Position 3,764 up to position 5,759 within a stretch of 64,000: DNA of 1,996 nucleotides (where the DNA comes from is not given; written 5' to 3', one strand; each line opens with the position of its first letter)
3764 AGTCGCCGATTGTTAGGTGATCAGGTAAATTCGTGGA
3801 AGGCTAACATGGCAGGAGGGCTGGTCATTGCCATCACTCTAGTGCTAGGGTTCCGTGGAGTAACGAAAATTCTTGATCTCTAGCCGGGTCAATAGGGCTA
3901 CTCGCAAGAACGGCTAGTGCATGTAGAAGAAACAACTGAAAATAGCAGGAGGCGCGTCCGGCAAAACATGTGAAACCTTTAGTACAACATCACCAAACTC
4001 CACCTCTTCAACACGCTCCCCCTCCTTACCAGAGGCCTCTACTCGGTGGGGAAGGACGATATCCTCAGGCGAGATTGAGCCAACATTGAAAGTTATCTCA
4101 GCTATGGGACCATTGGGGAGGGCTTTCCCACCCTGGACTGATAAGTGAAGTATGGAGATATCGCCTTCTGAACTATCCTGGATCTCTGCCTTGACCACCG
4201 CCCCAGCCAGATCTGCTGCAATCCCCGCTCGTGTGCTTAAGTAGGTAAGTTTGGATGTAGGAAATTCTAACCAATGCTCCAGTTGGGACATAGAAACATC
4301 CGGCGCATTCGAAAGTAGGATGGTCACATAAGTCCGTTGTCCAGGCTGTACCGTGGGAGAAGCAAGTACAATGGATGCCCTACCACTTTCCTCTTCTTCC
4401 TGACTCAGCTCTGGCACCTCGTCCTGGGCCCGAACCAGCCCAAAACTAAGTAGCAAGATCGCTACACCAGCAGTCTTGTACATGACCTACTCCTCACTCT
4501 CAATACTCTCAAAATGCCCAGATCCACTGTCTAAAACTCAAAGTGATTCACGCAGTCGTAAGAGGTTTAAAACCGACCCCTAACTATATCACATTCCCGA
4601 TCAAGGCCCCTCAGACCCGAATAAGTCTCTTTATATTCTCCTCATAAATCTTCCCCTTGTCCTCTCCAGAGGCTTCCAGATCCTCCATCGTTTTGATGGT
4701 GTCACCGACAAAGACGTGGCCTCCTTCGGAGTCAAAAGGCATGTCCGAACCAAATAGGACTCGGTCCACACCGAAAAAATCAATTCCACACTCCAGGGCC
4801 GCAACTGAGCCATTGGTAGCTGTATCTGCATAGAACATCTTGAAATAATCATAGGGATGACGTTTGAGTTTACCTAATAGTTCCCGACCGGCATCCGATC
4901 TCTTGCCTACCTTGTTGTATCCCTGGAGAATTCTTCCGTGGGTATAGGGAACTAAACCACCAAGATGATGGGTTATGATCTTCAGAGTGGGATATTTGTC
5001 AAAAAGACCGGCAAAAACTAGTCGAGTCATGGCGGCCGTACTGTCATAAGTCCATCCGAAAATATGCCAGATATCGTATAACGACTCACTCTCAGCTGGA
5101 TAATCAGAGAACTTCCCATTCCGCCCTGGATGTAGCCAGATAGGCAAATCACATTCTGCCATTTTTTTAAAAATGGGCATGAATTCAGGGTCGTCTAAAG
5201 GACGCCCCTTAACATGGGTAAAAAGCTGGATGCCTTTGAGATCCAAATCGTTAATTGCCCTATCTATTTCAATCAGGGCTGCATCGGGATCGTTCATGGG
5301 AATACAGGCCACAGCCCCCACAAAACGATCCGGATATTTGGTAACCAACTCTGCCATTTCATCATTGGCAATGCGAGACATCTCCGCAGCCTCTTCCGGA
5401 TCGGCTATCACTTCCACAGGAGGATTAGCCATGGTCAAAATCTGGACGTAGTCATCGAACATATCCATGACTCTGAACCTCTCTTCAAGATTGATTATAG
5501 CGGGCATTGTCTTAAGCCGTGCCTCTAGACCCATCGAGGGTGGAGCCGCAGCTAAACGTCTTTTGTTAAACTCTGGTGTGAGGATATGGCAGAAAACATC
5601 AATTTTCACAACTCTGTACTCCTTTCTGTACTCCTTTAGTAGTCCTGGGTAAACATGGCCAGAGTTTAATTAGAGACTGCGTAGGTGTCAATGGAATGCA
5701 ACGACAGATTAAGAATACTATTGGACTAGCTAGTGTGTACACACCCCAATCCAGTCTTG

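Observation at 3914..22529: Three divergent secreted cohesin-like proteins share an invariant C-terminal CFFYMH-stop tail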

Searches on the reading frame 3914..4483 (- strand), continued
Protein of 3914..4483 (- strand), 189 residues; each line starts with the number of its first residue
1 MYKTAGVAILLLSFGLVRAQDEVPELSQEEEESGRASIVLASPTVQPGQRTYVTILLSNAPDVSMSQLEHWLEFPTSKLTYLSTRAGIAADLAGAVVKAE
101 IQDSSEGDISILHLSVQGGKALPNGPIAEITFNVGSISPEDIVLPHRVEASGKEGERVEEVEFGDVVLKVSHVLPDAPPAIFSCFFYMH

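Call 58: find_encoding_contigs(protein=P0051, flank=8000, max_places=2)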
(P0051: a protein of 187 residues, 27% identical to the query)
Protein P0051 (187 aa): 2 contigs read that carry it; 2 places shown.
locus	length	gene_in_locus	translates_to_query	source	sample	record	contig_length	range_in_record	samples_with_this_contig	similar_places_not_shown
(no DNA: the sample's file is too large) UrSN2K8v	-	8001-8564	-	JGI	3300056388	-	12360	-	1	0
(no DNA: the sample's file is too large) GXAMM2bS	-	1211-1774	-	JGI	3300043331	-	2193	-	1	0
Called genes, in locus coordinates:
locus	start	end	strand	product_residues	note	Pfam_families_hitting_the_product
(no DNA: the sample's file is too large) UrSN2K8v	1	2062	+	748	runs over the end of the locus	?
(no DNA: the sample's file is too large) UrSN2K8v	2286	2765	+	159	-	PF03737:RraA-like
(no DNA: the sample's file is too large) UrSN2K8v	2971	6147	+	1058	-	PF13620:CarboxypepD_reg, PF13715:CarbopepD_reg_2, PF25183:OMP_b-brl_4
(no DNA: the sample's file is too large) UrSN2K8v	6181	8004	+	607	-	PF07969:Amidohydro_3, PF01979:Amidohydro_1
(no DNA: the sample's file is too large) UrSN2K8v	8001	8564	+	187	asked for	PF00963:Cohesin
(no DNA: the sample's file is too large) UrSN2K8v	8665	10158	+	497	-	PF00753:Lactamase_B, PF00581:Rhodanese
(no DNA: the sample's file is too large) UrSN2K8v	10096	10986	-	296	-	PF01925:TauE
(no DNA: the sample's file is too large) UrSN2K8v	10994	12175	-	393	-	?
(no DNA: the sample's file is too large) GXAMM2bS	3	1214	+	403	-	?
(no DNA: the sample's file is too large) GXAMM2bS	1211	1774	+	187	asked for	PF00963:Cohesin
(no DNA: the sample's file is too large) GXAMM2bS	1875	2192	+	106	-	?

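Call 64: search_protein_families(library=pfam, proteins=[P0055], max_evalue=0.0001)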
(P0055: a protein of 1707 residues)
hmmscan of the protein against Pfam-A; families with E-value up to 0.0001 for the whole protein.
P0055 (1707 aa): 5 families
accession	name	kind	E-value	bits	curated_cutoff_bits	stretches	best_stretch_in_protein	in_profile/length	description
PF00963.24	Cohesin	-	2.3e-268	877.1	24.1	8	922-1058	2-139/139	Cohesin domain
PF00942.24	CBM_3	-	2.6e-31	108.3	22.4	1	747-828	1-83/83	Cellulose binding domain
PF13620.12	CarboxypepD_reg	-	3.6e-10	40.5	32.3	1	1573-1630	13-74/82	Carboxypeptidase regulatory-like domain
PF13715.12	CarbopepD_reg_2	-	7.5e-07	29.5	32.2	1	1576-1631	16-70/88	CarboxypepD_reg-like domain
PF00404.24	Dockerin_1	-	1.7e-05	25.3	22.9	1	1651-1701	6-57/57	Dockerin type I domain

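Call 66: find_encoding_contigs(protein=P0191, flank=6000, max_places=2)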
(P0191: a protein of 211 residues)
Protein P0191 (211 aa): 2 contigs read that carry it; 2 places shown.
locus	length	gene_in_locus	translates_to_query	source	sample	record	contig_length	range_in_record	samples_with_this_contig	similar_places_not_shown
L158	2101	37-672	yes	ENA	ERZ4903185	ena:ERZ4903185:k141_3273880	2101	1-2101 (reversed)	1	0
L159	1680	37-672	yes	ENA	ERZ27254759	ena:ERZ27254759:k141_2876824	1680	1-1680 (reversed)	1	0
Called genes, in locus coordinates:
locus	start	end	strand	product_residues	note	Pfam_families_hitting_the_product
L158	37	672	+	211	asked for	PF00963:Cohesin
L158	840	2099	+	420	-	?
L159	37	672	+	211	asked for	PF00963:Cohesin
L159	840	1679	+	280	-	?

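Call 67: find_encoding_contigs(protein=P0145, flank=6000, max_places=2)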
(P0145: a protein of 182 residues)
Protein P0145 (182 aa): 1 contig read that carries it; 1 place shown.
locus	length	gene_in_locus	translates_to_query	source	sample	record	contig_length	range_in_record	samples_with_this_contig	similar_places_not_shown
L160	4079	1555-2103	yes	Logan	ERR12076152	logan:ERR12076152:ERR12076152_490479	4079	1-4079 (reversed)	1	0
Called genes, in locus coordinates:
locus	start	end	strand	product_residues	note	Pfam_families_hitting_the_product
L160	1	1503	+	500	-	?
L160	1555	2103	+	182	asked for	-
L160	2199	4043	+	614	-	PF01979:Amidohydro_1 (faint), PF07969:Amidohydro_3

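Call 74: list_cluster_members(proteins=[P0016, P0030, P0013, P0020, P0033])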
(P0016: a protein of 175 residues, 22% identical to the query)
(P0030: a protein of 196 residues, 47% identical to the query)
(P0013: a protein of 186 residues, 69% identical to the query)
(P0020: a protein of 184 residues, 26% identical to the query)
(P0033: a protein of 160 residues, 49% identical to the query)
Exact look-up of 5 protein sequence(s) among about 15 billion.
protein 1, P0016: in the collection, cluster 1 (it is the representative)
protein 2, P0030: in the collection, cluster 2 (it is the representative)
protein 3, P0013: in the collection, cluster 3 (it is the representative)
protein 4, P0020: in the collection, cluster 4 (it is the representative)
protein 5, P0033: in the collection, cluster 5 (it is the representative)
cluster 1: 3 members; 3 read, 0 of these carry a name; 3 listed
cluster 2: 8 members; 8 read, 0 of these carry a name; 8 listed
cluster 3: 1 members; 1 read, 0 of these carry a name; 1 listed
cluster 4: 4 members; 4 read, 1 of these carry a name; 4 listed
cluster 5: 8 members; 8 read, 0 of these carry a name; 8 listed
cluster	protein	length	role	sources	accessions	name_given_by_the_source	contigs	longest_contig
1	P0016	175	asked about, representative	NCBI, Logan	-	-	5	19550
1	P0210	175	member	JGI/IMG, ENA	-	-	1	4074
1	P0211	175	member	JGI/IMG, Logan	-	-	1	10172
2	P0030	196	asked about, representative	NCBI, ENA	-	-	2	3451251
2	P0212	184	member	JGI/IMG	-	-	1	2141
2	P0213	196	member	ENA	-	-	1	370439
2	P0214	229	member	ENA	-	-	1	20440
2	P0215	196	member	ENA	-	-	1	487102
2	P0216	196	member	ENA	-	-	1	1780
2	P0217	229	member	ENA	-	-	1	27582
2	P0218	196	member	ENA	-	-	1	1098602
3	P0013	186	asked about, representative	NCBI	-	-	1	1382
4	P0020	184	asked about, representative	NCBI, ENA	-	-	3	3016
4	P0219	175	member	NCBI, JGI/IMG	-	hypothetical protein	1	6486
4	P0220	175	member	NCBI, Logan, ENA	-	-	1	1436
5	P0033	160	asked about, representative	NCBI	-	-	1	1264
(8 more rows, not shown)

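Call 76: search_protein_families(library=pfam, proteins=[L019:5731-7923:+, L006:4466-5911:-, L034:2352-4409:-, L023:522-1892:-, L019:8145-9677:+], max_evalue=0.001)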
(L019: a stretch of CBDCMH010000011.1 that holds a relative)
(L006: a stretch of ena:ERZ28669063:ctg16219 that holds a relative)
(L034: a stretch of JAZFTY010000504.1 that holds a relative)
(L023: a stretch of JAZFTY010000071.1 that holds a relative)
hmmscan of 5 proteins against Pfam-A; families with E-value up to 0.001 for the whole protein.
L019:5731-7923:+ (730 aa): 2 families
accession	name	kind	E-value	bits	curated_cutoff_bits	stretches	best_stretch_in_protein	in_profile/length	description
PF19313.5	DUF5916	-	4.5e-16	59.1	22.6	1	254-359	5-96/572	Domain of unknown function (DUF5916)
PF06452.16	CBM9_1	-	5.9e-07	30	23.4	1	55-212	1-147/185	Carbohydrate family 9 binding domain-like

L006:4466-5911:- (481 aa): 0 families

L034:2352-4409:- (685 aa): 3 families
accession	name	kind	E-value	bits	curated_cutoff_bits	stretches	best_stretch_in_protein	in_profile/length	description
PF13487.12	HD_5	-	2.6e-22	79.8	27.2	1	449-578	21-156/170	HD domain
PF00027.35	cNMP_binding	-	1.2e-19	70.5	27.5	1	40-123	2-87/89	Cyclic nucleotide-binding domain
PF01966.28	HD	-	7.3e-10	39.6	22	1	443-560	2-115/116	HD domain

L023:522-1892:- (456 aa): 1 family
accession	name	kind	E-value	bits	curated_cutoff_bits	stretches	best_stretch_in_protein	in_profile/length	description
PF01554.23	MatE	-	2.3e-63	213.1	24.9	2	15-170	1-157/161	MatE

L019:8145-9677:+ (510 aa): 0 families

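Call 80: search_solved_structures(query=A2, max_evalue=0.001)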
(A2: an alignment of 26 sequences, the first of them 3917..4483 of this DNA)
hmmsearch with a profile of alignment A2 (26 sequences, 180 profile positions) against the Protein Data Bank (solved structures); distinct sequences matched with E-value up to 0.001: 6.
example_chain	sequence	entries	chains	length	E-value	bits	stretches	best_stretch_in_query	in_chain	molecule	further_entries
4uyp_A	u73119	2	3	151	4.7e-09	39.7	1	31-169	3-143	Cellulosomal scaffoldin anchoring protein C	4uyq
5nrk_A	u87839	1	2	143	6e-08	36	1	31-140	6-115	Endoglucanase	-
5nrm_A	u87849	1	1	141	7.5e-08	35.7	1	32-140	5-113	Endoglucanase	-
3ul4_A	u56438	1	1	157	2.1e-06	31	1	26-169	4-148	Cellulosome-anchoring protein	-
2vn5_A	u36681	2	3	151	3.6e-06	30.3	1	23-137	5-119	SCAFFOLDING PROTEIN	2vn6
1g1k_A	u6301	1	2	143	1.8e-05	28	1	29-137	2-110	SCAFFOLDING PROTEIN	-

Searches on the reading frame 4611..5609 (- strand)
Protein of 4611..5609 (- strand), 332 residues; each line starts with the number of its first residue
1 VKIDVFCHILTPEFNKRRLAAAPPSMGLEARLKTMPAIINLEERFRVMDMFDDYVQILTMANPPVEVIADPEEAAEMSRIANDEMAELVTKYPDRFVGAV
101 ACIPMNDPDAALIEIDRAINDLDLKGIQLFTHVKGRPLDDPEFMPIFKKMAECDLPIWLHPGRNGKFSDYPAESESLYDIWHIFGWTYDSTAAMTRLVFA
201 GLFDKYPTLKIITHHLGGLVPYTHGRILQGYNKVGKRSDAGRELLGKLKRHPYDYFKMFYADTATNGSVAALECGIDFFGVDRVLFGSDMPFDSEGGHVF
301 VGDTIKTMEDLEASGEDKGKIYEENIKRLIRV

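Call 12: search_protein_families(library=pfam, proteins=[window:4611-5609:-], max_evalue=0.001)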
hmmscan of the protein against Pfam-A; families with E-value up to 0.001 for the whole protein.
window:4611-5609:- (332 aa): 1 family
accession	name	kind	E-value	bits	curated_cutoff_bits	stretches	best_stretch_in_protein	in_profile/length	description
PF04909.20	Amidohydro_2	-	1.7e-39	136.8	26.4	1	4-331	2-288/289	Amidohydrolase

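Call 50: search_protein_families(library=ncbifam, proteins=[window:4611-5609:-], max_evalue=0.00001)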
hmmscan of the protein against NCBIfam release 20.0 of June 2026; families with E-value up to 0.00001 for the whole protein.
window:4611-5609:- (332 aa): 0 families
